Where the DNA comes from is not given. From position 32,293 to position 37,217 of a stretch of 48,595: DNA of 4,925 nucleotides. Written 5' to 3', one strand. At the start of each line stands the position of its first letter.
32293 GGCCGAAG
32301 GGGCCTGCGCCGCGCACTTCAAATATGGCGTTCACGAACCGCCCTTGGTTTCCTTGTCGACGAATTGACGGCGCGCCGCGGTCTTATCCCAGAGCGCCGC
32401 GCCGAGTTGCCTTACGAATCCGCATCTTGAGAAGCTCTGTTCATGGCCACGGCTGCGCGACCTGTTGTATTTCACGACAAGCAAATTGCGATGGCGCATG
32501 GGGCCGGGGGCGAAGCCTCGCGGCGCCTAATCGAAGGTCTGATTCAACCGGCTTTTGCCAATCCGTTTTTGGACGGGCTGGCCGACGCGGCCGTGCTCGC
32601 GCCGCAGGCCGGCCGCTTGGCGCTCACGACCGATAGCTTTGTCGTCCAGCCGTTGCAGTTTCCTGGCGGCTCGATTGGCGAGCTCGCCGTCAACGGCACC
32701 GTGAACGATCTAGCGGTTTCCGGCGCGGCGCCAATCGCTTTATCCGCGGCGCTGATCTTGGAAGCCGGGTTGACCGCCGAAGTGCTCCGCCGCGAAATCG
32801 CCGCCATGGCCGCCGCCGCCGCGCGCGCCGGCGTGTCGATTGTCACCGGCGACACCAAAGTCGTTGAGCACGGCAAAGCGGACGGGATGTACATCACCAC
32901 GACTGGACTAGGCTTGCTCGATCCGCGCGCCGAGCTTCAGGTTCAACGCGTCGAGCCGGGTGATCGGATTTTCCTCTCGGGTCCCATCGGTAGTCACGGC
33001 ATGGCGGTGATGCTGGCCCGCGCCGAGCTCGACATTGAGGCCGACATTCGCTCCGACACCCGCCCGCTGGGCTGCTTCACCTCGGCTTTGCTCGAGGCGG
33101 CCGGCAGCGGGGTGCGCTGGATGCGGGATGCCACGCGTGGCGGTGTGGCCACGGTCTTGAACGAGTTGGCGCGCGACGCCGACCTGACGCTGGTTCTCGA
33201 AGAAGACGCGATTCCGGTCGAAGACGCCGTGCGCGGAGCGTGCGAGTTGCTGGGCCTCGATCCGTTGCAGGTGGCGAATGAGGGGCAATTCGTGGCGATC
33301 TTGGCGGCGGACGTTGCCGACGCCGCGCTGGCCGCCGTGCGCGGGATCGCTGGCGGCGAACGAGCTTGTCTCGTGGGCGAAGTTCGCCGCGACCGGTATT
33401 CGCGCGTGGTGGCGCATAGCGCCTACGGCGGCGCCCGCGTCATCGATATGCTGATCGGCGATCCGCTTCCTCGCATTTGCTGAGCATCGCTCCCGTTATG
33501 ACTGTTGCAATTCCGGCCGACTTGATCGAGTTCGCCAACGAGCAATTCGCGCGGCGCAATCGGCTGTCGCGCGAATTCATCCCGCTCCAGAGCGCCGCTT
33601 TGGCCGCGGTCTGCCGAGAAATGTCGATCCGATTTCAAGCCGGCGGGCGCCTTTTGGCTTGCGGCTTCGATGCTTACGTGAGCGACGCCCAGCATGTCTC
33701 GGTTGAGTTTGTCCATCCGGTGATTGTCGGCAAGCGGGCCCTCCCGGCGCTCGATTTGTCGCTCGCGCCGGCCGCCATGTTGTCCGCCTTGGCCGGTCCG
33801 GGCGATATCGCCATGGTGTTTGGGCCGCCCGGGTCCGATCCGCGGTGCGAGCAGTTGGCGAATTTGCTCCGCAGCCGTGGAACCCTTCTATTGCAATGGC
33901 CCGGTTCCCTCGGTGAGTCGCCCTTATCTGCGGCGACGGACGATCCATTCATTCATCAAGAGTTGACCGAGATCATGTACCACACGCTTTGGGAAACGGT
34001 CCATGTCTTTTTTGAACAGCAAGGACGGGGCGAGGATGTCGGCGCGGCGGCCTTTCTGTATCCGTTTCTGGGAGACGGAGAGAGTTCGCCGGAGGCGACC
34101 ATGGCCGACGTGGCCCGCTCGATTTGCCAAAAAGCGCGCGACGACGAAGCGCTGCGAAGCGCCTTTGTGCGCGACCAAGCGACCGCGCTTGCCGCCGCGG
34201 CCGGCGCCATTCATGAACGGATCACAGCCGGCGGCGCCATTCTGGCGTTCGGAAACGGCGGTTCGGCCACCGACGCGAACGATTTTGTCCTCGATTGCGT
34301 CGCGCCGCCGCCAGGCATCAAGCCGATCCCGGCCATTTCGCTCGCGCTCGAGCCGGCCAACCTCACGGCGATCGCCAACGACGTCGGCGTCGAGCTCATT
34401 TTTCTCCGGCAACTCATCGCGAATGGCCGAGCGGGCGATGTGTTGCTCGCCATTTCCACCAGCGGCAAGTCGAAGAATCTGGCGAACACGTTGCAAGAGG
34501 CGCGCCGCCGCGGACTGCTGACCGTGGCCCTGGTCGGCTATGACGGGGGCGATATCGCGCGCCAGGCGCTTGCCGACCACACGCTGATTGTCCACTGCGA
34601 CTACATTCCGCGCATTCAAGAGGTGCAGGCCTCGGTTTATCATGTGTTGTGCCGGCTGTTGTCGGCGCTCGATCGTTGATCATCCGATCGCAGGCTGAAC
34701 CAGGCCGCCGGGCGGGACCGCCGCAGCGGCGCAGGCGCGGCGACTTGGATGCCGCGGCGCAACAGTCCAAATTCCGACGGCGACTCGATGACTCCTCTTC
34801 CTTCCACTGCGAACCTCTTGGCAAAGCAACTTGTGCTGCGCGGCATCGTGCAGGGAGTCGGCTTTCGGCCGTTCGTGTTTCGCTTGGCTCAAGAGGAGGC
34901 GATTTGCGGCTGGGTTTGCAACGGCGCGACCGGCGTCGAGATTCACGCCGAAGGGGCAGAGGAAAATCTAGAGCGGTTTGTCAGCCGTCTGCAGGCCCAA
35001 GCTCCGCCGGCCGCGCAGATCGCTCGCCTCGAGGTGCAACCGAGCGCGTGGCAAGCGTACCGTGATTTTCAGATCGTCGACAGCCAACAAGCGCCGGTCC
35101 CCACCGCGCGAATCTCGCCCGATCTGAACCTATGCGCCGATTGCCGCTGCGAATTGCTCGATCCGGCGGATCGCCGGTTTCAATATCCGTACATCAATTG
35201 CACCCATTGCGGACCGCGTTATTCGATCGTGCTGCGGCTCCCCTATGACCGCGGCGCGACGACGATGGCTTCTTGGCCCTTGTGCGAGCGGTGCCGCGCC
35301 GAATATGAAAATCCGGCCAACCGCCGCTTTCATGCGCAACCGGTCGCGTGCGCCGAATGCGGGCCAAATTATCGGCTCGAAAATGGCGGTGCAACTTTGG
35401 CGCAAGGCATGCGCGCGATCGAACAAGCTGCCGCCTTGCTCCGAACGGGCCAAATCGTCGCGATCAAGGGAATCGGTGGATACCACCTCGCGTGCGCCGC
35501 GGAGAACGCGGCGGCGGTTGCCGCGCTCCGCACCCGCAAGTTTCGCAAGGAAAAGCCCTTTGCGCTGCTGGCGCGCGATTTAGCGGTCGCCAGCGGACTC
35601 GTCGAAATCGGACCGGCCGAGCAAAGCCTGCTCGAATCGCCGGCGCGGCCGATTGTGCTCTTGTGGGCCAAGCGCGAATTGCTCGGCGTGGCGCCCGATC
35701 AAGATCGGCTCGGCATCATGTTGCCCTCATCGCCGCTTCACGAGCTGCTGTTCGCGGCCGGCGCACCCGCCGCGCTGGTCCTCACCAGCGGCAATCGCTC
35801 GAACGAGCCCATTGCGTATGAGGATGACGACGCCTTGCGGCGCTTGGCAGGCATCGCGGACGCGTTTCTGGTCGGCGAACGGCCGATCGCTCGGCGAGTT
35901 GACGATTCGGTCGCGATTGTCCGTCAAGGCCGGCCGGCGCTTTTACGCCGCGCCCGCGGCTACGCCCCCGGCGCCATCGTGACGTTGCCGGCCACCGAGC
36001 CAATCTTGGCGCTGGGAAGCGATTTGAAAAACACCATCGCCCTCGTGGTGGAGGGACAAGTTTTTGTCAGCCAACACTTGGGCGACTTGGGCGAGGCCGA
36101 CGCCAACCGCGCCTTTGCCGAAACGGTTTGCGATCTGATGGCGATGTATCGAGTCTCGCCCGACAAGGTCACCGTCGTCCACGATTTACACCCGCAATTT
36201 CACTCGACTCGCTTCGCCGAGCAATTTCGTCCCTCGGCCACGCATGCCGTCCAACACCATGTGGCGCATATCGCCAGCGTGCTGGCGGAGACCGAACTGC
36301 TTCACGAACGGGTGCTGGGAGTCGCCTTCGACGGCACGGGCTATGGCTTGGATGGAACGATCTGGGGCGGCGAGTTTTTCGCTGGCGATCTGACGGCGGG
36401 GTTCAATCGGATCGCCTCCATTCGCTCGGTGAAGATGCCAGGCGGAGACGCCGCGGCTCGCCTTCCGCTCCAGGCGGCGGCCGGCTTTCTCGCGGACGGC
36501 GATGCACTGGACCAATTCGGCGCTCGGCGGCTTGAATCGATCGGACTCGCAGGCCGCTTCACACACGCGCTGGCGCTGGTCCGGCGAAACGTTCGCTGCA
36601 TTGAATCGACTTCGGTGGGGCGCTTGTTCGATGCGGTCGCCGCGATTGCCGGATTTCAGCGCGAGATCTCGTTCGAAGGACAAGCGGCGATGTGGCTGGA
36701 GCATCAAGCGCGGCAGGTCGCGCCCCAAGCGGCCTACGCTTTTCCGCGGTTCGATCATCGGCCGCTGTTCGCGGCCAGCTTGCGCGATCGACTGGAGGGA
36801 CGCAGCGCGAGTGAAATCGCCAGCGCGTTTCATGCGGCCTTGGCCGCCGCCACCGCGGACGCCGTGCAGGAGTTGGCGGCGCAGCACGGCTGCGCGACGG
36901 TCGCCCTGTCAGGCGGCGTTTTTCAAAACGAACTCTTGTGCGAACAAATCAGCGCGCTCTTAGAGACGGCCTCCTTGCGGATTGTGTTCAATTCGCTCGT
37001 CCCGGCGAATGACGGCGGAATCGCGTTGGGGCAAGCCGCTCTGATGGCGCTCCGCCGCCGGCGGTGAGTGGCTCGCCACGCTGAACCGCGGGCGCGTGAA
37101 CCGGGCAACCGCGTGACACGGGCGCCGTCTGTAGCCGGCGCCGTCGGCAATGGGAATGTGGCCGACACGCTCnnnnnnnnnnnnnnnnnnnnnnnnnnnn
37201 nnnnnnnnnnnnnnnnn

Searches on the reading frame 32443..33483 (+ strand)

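Call 9: search_protein_families(library=pfam, proteins=[window:32443-33483:+])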
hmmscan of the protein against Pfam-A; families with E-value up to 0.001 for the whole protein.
window:32443-33483:+ (346 aa): 2 families
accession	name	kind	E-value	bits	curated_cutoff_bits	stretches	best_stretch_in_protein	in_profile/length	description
PF02769.27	AIRS_C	-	1.4e-20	74.5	23.1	1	171-322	1-153/156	AIR synthase related protein, C-terminal domain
PF00586.29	AIRS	-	8.3e-20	71.7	24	1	48-158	3-111/112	AIR synthase related protein, N-terminal domain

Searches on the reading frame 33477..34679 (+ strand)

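Call 9: search_protein_families(library=pfam, proteins=[window:33477-34679:+])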
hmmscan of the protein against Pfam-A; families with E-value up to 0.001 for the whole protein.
window:33477-34679:+ (400 aa): 2 families
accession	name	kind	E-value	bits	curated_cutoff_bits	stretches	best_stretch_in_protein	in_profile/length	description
PF13580.11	SIS_2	-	2.2e-20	73.6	27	1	225-354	8-138/138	SIS domain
PF01380.27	SIS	-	6.8e-10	39.3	25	1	297-375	31-107/131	SIS domain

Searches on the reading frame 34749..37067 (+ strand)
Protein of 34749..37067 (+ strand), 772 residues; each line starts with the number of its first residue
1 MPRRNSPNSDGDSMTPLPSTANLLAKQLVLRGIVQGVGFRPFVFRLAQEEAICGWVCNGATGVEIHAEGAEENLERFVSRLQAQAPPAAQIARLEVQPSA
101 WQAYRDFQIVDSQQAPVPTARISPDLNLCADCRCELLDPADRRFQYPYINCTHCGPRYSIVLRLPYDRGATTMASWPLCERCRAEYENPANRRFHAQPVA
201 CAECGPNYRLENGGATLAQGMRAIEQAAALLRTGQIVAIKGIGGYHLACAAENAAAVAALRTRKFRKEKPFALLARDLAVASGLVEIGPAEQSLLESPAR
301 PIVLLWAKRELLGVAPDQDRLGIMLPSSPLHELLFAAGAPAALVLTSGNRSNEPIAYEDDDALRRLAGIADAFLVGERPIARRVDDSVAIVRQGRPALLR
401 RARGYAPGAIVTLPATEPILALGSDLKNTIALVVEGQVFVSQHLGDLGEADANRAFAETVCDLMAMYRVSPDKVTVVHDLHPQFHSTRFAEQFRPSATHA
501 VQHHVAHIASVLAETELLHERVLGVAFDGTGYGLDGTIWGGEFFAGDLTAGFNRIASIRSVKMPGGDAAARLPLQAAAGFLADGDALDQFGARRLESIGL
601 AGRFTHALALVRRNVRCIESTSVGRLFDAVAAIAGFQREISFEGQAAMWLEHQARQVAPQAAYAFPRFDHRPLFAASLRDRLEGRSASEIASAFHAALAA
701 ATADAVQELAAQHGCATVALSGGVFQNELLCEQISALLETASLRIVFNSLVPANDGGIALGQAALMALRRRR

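Call 9: search_protein_families(library=pfam, proteins=[window:34749-37067:+])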
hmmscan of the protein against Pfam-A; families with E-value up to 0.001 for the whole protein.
window:34749-37067:+ (772 aa): 6 families
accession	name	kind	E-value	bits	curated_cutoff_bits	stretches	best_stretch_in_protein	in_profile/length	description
PF22521.2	HypF_C_2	-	5e-69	233.2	27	1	524-762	1-241/241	Carbamoyltransferase, Kae1-like Domain, second subdomain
PF01300.24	Sua5_yciO_yrdC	-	6e-37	127.3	25.1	1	230-402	2-178/178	Telomere recombination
PF07503.17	zf-HYPF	-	6.6e-30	103.1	23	2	178-210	1-33/34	HypF finger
PF17788.7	HypF_C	-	1.1e-29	103.4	23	1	416-514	3-99/99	HypF Kae1-like domain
PF00708.24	Acylphosphatase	-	9.2e-21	74.4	22.5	1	27-109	2-85/85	Acylphosphatase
PF02782.22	FGGY_C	-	0.00035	20.9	27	1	671-739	104-174/198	FGGY family of carbohydrate kinases, C-terminal domain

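Call 28: find_encoding_contigs(protein=window:34749-37067:+, flank=10000, max_places=10)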
Protein window:34749-37067:+ (772 aa): 1 contig read that carries it; 1 place shown.
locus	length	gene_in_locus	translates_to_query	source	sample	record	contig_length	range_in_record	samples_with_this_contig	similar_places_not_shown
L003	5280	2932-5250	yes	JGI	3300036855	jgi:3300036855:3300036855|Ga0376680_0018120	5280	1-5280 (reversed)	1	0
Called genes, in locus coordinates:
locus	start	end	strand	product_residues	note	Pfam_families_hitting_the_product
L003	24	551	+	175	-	PF01924:HypD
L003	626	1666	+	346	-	PF00586:AIRS, PF02769:AIRS_C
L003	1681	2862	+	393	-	PF13580:SIS_2, PF01380:SIS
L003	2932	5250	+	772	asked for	PF00708:Acylphosphatase, PF07503:zf-HYPF, PF01300:Sua5_yciO_yrdC, PF17788:HypF_C, PF22521:HypF_C_2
